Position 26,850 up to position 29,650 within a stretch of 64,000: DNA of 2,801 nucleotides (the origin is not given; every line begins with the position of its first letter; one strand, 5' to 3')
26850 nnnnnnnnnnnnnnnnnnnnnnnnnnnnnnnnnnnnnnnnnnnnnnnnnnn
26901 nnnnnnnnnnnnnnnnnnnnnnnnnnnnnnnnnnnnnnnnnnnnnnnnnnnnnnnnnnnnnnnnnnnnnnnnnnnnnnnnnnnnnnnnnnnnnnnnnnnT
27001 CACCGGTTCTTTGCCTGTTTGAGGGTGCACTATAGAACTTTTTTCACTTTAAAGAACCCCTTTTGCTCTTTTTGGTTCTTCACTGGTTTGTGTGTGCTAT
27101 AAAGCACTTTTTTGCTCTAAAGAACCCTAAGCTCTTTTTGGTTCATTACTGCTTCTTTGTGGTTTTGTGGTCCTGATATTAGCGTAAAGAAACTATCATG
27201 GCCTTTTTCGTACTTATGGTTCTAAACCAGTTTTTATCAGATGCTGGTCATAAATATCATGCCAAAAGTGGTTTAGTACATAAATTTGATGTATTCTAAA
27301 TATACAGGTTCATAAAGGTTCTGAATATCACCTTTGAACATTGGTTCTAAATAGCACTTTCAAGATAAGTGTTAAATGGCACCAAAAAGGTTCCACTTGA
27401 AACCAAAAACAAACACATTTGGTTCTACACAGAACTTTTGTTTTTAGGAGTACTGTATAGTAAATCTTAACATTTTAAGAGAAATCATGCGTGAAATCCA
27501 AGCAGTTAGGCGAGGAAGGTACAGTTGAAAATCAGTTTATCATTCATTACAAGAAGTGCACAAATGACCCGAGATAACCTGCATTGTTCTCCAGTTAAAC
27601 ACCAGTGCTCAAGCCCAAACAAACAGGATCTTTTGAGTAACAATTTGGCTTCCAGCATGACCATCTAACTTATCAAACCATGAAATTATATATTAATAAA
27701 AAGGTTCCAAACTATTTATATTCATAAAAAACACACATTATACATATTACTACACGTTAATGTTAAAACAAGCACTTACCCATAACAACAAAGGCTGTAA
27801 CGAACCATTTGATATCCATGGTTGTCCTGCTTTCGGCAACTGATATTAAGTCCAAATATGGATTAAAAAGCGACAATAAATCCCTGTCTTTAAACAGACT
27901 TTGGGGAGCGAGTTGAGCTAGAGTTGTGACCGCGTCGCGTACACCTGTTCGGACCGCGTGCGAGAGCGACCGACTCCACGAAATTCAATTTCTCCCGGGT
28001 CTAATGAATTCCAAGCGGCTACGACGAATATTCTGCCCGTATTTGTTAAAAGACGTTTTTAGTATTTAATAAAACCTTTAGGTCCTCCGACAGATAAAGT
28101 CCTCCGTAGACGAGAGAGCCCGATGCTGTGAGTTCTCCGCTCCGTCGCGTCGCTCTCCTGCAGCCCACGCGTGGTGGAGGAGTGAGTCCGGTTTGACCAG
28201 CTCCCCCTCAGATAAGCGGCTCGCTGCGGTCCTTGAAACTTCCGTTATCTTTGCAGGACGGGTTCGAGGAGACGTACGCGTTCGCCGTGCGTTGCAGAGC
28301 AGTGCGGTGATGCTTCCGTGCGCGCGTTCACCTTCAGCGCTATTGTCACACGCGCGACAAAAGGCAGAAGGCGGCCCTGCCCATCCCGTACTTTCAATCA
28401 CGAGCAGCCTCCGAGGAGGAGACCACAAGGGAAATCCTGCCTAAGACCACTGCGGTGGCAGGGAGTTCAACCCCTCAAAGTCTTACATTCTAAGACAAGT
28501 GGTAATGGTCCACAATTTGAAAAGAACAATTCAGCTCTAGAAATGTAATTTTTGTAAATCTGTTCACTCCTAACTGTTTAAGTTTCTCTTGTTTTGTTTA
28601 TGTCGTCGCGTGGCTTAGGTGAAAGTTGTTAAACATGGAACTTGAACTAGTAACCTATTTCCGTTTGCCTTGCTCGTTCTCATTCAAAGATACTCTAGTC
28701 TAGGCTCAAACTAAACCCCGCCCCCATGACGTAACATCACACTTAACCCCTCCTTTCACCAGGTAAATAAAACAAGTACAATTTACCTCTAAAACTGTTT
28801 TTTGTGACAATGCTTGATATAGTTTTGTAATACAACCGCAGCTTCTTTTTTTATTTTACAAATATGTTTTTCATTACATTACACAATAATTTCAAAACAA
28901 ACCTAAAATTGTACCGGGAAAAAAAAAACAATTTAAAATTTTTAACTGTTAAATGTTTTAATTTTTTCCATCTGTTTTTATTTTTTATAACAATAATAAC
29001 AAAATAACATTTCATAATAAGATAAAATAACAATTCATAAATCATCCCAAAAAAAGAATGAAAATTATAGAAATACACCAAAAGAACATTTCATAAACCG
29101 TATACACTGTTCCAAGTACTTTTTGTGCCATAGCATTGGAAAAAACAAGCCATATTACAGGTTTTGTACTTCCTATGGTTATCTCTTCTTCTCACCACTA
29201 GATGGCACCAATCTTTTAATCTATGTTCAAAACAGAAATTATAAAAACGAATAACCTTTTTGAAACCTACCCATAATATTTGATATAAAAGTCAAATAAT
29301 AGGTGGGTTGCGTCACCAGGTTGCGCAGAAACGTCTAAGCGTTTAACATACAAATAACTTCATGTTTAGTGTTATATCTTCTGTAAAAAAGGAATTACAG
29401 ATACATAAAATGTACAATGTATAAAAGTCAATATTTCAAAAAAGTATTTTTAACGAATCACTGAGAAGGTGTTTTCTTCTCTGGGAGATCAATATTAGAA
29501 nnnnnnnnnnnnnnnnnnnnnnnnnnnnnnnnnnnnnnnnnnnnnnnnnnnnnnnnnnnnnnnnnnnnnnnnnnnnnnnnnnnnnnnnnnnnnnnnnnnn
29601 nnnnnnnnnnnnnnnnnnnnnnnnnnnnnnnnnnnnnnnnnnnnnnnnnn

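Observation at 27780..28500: CpG island with an adjacent short minus-strand first coding exon (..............|gtaagt), the only host-gene candidate in the window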

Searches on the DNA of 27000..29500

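Call 20: search_rna_families(source=window, start=27000, end=29500, threshold=evalue, max_evalue=1)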
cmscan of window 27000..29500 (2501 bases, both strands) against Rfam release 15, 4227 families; matches with E-value up to 1: 0.
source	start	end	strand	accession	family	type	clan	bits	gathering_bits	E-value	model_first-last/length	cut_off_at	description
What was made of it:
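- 27900..28480 (.): CpG island. It has two CpG-dense halves (27900-28040 and 28085-28400) separated by an AT-rich patch. No Rfam hit at E<=1 (call 20).
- On Known structured RNA gene (Rfam) or tRNA: None at E<=1 in 27000-29500 (call 20).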

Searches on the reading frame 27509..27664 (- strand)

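Call 48: search_protein_families(library=pfam, alignment_id=A4, max_evalue=0.01)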
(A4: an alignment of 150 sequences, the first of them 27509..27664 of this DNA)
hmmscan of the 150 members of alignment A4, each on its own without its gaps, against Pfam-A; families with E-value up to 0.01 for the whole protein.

A. member 1, window:27509-27664:- (52 aa): 0 families

B. families by the number of members that match (of 150 scanned): 1 family
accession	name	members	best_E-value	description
PF13358.12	DDE_3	1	0.00053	DDE superfamily endonuclease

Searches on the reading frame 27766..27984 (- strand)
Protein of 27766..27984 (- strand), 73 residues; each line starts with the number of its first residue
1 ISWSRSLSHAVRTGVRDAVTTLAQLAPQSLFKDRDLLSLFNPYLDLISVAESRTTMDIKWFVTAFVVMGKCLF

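Call 19: find_homologous_proteins(query=window:27766-27984:-, max_evalue=10)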
Query seq(73 aa): no candidate shares three 5-residue words with the query. No homologue found.
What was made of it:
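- On Protein-coding first exon: No candidate among 5.8e9 clusters shares three 5-mers with the 73-aa ORF (call 19).
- No protein among 5.8 billion clusters shares three 5-residue words with the 73-aa exon ORF (call 19).
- Tried and rejected: The 73-aa stop-to-stop ORF found no candidate (call 19).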

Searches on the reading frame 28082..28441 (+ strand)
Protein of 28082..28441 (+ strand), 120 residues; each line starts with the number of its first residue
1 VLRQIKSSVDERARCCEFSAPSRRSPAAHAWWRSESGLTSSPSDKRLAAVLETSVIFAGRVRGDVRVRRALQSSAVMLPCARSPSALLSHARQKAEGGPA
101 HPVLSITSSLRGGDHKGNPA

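Call 26: search_protein_families(library=pfam, alignment_id=A1, max_evalue=0.01)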
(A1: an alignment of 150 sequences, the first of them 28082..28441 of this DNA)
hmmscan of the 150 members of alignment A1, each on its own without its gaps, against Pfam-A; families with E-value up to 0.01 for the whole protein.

A. member 1, window:28082-28441:+ (120 aa): 0 families

B. families by the number of members that match (of 150 scanned): 5 families
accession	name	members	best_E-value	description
PF01780.25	Ribosomal_L37ae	1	2e-06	Ribosomal L37ae protein family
PF10324.15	7TM_GPCR_Srw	1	0.0019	Serpentine type 7TM GPCR chemoreceptor Srw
PF24799.1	Paxt-1_C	1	0.0032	Partner of xrn-2 protein 1-like, C-terminal domain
PF23070.1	DUF7043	1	0.0061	Domain of unknown function (DUF7043)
PF19274.4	PI4K_N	1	0.0076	PI4-kinase N-terminal region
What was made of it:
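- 27900..28480 (.): No Pfam hit for any ORF inside it on either strand (call 26).
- On Transposable element / dispersed repeat: No TE Pfam domain in any ORF of the block (call 26).
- No TE protein domain in any frame (call 26).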

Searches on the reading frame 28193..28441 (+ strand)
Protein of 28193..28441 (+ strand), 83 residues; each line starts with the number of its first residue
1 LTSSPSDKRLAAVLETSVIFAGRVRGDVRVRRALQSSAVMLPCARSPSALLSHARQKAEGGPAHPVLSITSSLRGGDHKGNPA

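Call 35: find_encoding_contigs(protein=window:28193-28441:+, flank=10000, max_places=6)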
Protein seq(83 aa) (83 aa): no gene with exactly this product is on record in the collection.
